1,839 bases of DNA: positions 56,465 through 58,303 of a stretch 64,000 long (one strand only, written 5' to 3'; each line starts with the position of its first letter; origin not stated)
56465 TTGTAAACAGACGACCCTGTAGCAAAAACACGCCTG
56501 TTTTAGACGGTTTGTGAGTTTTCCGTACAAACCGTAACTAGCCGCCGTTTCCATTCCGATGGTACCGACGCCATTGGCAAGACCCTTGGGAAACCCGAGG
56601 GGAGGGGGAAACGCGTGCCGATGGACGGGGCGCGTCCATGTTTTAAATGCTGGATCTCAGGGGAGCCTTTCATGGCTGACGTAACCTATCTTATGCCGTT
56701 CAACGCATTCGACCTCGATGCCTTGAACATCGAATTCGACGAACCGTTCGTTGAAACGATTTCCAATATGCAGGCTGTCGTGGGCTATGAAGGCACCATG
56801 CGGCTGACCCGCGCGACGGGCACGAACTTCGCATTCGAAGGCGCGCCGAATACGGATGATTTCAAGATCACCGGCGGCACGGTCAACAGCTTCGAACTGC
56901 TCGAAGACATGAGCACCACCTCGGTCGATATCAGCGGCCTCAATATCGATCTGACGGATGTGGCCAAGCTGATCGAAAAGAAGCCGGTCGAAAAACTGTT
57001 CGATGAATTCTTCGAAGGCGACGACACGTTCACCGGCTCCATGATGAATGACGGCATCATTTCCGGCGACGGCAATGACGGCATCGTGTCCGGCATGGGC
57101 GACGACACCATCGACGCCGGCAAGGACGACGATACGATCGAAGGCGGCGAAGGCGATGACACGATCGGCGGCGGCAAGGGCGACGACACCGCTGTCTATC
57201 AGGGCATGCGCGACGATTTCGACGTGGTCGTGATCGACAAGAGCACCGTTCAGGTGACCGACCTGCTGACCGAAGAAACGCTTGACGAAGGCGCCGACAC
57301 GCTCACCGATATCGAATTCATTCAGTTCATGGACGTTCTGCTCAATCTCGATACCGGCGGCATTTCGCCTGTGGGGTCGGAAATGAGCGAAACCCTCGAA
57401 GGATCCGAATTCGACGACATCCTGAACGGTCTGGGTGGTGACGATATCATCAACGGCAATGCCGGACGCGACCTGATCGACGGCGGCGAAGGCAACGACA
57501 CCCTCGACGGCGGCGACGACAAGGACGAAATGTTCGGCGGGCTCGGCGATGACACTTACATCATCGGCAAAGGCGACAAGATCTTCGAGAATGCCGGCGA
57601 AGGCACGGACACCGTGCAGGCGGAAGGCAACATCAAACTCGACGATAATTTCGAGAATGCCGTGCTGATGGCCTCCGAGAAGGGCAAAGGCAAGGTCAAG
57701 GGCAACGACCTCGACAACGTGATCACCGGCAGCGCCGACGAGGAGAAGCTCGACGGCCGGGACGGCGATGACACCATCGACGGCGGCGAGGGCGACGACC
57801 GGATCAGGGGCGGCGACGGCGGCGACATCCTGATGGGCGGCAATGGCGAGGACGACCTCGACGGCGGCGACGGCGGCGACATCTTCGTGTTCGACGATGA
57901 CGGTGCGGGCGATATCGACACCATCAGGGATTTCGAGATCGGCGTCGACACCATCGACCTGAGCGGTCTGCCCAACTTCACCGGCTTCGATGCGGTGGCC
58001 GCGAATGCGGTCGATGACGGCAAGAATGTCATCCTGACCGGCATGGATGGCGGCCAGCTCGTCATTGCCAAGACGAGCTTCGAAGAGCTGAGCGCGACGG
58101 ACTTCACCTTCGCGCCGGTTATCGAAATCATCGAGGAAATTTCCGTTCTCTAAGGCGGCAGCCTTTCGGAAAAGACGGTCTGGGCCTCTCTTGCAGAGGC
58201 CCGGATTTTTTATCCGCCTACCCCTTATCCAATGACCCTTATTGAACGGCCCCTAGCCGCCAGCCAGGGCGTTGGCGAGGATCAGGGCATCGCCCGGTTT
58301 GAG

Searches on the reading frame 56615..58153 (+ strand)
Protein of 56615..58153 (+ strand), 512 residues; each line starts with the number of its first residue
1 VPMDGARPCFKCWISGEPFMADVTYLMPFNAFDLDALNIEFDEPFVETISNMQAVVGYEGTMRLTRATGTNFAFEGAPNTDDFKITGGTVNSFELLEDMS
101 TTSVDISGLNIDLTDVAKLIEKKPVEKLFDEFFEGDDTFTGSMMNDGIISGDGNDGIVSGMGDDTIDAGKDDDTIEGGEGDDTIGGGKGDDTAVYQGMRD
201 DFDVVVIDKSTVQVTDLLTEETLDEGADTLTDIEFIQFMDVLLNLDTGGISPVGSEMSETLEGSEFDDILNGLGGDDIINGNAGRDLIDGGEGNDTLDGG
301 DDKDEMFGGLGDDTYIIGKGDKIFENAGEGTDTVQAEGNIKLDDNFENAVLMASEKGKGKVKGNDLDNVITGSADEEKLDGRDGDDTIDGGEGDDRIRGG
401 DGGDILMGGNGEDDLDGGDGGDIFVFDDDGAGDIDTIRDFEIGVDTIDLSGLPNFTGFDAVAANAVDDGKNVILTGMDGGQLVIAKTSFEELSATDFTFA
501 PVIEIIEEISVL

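Call 40: search_protein_families(library=ncbifam, proteins=[window:56615-58153:+], max_evalue=1e-10)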
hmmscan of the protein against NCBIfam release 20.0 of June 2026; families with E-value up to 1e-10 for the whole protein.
window:56615-58153:+ (512 aa): 6 families
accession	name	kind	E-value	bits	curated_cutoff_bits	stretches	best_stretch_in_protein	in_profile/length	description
NF046115.1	Ca_rpt_SMc04171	equivalog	5.9e-26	91.7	625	2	351-500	416-574/574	SMc04171 family calcium-binding repeat protein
NF052454.1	BtaGlycanEglC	equivalog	7.3e-23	81.2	700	1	306-397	50-141/459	endo-1,3-1,4-beta-glycanase EglC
NF033943.0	RTX_toxin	subfamily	1.1e-21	76.8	1000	1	253-386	673-797/930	RTX family hemolysin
NF035945.1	Zn_serralysin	subfamily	4.2e-17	62.5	500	0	382-454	325-400/462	serralysin family metalloprotease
NF033203.1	entero_EhxA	exception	1.4e-15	56.6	2000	0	253-340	706-792/997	enterohemolysin EhxA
NF053766.1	ZapA_metallo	exception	9.8e-15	54.5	940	0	362-467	326-432/483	ZapA family metalloprotease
